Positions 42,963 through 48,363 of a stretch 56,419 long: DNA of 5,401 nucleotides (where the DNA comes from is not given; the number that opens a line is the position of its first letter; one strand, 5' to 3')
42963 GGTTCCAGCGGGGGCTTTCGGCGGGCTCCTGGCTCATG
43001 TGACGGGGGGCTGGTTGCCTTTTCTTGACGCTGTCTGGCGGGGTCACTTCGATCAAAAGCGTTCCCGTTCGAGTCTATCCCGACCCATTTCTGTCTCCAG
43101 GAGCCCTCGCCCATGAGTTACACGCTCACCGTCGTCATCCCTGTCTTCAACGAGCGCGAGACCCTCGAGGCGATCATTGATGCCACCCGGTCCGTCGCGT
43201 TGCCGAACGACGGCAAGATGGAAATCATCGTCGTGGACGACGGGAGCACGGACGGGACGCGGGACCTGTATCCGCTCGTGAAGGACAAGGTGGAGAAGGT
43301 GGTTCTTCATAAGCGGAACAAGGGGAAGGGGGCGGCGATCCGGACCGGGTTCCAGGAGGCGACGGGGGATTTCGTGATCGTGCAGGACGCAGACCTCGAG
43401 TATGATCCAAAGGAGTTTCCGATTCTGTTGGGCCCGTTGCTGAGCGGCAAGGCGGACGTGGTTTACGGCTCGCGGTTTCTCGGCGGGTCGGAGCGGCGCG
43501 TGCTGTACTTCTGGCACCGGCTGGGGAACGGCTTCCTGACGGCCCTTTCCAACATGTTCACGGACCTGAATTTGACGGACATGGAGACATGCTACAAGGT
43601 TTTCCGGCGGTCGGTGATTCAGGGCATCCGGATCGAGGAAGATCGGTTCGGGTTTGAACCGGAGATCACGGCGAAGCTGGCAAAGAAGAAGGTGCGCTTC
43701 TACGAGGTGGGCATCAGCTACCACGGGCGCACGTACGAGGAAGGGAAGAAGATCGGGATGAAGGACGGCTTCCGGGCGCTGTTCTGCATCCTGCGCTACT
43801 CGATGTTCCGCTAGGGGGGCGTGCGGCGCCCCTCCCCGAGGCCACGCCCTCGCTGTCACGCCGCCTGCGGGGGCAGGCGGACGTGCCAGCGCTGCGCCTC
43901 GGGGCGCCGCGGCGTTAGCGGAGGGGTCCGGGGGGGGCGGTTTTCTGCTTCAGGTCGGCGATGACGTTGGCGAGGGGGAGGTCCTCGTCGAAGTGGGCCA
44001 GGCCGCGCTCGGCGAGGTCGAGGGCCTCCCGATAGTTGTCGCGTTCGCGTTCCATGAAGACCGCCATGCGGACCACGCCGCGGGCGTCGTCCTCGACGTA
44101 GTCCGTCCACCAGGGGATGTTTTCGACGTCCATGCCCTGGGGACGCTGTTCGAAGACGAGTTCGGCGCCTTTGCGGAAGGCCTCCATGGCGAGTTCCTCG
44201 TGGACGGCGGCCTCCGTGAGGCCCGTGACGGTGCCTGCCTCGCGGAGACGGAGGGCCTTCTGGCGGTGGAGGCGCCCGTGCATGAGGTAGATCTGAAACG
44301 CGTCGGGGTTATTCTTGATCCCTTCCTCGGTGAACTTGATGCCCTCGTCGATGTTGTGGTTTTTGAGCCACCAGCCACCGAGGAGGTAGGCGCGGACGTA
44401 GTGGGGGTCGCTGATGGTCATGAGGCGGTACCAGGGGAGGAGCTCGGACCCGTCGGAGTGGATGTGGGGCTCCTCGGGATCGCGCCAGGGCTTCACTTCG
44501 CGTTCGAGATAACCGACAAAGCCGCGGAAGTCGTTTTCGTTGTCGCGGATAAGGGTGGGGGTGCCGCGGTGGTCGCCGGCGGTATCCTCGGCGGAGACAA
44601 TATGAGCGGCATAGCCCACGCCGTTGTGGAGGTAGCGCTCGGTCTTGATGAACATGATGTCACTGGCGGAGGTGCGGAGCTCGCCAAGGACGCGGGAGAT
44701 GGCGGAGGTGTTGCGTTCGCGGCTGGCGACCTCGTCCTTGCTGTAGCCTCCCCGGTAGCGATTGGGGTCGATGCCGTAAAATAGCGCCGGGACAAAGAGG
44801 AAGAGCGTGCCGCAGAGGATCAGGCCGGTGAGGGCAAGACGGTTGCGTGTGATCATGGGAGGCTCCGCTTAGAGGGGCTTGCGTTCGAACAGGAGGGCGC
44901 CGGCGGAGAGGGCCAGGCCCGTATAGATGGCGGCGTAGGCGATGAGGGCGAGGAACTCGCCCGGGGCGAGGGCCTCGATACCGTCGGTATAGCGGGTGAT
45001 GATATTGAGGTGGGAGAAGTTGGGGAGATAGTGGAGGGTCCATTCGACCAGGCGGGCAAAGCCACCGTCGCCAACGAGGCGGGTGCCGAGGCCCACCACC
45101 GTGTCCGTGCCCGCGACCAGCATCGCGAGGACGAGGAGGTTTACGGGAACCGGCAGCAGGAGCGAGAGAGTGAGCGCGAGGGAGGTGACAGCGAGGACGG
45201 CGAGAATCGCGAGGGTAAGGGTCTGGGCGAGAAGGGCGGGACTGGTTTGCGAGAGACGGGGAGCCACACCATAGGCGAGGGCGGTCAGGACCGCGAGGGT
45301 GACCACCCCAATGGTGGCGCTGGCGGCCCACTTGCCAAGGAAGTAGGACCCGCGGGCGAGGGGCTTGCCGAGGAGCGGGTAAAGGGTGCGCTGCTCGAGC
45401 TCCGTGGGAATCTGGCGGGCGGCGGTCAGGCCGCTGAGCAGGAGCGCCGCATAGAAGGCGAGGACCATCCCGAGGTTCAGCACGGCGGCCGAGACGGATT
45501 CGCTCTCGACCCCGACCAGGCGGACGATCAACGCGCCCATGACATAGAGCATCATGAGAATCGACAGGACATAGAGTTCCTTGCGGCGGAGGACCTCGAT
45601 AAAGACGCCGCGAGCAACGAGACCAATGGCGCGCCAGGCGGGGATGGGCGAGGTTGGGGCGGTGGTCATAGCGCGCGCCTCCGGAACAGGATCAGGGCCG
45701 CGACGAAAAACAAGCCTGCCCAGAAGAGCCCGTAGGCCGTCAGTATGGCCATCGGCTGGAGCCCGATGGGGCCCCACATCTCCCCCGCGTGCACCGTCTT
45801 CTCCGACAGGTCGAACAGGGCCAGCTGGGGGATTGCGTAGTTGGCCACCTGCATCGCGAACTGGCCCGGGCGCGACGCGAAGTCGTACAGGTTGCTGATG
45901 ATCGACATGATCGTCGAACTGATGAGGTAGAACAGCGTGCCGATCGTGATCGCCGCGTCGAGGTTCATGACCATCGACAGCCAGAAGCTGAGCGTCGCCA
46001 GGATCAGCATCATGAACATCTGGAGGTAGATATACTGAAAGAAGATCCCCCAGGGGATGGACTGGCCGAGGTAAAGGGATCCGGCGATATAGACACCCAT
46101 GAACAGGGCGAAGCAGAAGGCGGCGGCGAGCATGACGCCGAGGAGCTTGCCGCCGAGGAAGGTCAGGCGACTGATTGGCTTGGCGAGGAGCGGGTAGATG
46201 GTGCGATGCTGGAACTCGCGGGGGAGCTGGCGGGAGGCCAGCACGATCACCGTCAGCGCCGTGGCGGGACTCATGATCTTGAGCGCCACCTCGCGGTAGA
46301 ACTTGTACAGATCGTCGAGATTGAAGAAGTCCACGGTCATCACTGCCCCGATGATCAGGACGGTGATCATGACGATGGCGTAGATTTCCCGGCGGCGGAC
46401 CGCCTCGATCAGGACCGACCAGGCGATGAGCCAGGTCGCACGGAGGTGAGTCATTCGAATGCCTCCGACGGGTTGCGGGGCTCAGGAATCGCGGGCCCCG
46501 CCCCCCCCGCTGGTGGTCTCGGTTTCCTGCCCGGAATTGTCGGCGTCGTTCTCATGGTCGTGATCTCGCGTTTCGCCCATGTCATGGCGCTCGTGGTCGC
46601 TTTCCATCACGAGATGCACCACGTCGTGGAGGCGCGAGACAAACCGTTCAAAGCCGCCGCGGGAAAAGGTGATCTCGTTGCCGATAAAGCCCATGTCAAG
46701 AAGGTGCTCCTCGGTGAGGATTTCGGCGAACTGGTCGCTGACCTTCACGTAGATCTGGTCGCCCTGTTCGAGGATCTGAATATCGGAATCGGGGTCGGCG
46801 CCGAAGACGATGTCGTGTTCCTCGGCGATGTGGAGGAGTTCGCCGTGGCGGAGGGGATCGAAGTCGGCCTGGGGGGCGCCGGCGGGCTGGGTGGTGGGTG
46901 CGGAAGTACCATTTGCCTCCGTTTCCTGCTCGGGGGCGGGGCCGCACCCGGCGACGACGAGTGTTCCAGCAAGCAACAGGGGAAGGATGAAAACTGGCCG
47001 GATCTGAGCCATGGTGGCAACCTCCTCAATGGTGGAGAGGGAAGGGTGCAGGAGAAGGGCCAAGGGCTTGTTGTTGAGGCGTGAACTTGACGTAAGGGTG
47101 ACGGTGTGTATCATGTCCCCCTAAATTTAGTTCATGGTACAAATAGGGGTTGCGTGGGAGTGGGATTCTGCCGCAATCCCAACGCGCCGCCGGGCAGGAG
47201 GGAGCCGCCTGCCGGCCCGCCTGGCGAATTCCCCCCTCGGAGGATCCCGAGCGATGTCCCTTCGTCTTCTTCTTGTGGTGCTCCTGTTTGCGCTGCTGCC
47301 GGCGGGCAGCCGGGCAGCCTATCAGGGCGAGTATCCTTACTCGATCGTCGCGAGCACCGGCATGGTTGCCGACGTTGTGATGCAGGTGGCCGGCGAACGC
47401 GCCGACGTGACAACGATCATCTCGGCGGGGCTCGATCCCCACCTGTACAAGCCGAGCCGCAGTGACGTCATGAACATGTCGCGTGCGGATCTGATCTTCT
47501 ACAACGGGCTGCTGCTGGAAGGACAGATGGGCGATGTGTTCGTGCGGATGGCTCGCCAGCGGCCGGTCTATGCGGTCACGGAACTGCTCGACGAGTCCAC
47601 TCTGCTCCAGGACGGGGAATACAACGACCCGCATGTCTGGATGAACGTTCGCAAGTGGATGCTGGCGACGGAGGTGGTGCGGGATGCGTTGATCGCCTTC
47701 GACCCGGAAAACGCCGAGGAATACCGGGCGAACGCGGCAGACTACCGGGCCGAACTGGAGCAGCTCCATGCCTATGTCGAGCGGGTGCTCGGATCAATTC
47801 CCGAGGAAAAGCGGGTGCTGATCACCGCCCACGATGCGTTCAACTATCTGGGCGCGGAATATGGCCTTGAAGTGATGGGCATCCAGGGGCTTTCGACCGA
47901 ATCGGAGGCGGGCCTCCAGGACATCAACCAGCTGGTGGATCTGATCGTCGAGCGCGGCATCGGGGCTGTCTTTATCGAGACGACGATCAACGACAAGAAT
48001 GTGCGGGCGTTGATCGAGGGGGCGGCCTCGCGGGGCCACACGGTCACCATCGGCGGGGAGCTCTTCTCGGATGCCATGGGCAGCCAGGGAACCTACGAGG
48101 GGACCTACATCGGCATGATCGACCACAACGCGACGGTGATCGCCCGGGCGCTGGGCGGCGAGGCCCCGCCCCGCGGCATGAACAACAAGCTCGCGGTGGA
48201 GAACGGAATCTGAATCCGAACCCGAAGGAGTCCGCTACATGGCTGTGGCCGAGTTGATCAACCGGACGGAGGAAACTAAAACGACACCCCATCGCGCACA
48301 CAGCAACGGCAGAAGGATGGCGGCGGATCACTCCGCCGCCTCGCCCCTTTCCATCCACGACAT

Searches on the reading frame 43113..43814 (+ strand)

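Call 25: search_protein_families(library=pfam, proteins=[window:43113-43814:+], max_evalue=0.001)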
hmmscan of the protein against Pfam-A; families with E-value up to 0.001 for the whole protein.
window:43113-43814:+ (233 aa): 3 families
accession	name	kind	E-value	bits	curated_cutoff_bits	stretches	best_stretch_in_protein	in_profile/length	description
PF00535.33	Glycos_transf_2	-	7.4e-32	111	23.3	1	6-170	1-165/168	Glycosyl transferase family 2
PF13641.12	Glyco_tranf_2_3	-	2.9e-08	34.5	27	1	5-136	3-137/230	Glycosyltransferase like family 2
PF10111.15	Glyco_tranf_2_2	-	4.6e-06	26.8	27.3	1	6-95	1-92/276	Glycosyltransferase like family 2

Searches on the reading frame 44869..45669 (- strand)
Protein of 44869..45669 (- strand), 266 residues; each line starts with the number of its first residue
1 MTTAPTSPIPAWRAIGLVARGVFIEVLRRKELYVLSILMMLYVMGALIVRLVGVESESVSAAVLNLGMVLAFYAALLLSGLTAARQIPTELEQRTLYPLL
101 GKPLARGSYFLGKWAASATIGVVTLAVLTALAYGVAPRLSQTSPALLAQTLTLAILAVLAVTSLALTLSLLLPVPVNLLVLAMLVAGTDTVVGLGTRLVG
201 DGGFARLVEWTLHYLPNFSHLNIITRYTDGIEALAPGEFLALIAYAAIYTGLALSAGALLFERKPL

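Call 25: search_protein_families(library=pfam, proteins=[window:44869-45669:-], max_evalue=0.001)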
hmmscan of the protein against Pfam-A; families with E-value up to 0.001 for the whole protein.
window:44869-45669:- (266 aa): 2 families
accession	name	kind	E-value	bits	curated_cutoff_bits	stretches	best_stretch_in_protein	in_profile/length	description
PF12679.13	ABC2_membrane_2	-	1.7e-09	37.8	27.2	1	23-264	8-281/283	ABC-2 family transporter protein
PF12698.13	ABC2_membrane_3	-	3e-09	36.9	31.6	1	64-254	161-346/347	ABC-2 family transporter protein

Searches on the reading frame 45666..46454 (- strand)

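Call 25: search_protein_families(library=pfam, proteins=[window:45666-46454:-], max_evalue=0.001)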
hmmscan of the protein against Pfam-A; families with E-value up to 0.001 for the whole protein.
window:45666-46454:- (262 aa): 3 families
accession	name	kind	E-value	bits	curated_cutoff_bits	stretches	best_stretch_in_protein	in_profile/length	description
PF12679.13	ABC2_membrane_2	-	1.1e-12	48.3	27.2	1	8-260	1-281/283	ABC-2 family transporter protein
PF12730.13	ABC2_membrane_4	-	3.2e-06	27.7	27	1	20-178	10-177/179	ABC-2 family transporter protein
PF12698.13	ABC2_membrane_3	-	0.00014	21.5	31.6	1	72-250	178-346/347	ABC-2 family transporter protein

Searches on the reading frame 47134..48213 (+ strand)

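Call 25: search_protein_families(library=pfam, proteins=[window:47134-48213:+], max_evalue=0.001)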
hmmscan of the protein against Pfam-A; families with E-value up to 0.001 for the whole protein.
window:47134-48213:+ (359 aa): 1 family
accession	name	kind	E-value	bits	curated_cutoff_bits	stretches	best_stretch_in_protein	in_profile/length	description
PF01297.22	ZnuA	-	1.2e-78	264.7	29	1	71-339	1-263/263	Zinc-uptake complex component A periplasmic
